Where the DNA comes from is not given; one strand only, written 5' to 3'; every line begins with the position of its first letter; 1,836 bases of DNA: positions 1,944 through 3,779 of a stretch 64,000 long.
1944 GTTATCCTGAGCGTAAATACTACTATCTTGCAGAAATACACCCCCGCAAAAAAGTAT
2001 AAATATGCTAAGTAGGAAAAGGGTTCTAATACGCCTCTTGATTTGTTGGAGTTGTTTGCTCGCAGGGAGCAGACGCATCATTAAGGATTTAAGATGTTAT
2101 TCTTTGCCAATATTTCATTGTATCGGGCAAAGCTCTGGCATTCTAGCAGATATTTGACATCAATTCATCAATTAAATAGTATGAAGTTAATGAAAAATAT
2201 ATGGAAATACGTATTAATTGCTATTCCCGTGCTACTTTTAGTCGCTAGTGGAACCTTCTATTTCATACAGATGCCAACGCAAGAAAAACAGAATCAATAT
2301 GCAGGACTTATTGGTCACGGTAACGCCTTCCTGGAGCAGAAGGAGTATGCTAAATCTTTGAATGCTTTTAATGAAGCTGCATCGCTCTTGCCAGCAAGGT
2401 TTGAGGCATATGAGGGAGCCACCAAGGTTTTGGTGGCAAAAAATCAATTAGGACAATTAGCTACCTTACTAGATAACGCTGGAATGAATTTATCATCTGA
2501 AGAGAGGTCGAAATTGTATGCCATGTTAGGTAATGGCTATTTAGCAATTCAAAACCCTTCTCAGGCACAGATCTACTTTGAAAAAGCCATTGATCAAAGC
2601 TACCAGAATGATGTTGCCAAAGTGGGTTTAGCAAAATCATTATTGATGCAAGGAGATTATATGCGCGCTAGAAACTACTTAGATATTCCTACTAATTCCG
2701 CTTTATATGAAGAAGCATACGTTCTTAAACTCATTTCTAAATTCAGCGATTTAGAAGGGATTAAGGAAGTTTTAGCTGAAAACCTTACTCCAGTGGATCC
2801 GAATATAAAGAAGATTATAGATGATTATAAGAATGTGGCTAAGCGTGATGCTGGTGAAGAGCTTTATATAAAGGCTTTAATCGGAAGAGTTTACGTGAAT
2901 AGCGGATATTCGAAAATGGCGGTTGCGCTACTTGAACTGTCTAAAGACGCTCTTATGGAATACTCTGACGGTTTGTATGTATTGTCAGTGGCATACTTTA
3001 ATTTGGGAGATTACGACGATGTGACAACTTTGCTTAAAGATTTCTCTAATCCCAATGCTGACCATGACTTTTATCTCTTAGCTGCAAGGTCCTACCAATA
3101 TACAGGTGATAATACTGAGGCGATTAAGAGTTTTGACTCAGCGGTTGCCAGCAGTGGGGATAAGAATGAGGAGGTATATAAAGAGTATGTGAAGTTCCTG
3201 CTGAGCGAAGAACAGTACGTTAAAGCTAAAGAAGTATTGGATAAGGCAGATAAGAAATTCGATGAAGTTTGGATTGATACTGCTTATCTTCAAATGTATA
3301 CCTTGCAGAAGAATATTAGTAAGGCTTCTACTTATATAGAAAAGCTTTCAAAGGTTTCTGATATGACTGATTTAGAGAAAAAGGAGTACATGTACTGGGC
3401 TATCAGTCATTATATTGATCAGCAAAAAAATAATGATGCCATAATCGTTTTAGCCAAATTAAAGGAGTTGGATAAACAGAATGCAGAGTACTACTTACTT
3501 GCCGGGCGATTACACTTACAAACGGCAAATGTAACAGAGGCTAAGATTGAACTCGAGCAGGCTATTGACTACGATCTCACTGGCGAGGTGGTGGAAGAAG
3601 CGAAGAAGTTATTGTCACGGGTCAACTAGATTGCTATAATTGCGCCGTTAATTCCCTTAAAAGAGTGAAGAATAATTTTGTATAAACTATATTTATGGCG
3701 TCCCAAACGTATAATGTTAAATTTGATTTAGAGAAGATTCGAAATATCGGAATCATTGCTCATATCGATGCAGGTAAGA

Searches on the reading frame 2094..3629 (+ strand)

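Call 23: search_protein_families(library=ncbifam, proteins=[window:2094-3629:+], max_evalue=0.00001)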
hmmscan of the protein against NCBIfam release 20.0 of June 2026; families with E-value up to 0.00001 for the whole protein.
window:2094-3629:+ (511 aa): 5 families
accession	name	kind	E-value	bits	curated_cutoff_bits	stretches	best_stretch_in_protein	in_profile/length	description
TIGR02917.1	PEP_TPR_lipo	equivalog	7.1e-18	63.9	312.2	2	116-197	100-183/899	XrtA/PEP-CTERM system TPR-repeat protein PrsT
TIGR02521.1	type_IV_pilW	equivalog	3.7e-12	46.3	154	1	297-484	37-223/234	type IV pilus biogenesis/stability protein PilW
NF052415.1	T3SS_chap_SctY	equivalog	3.1e-10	40.5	70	0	262-351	11-104/106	type III secretion apparatus assembly chaperone SctY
NF040959.1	MamA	equivalog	1.1e-06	28.2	200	0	242-323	22-103/204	magnetosome protein MamA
TIGR02552.1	LcrH_SycD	equivalog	1.7e-06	27.8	104.8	0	142-199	55-112/136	SycD/LcrH family type III secretion system chaperone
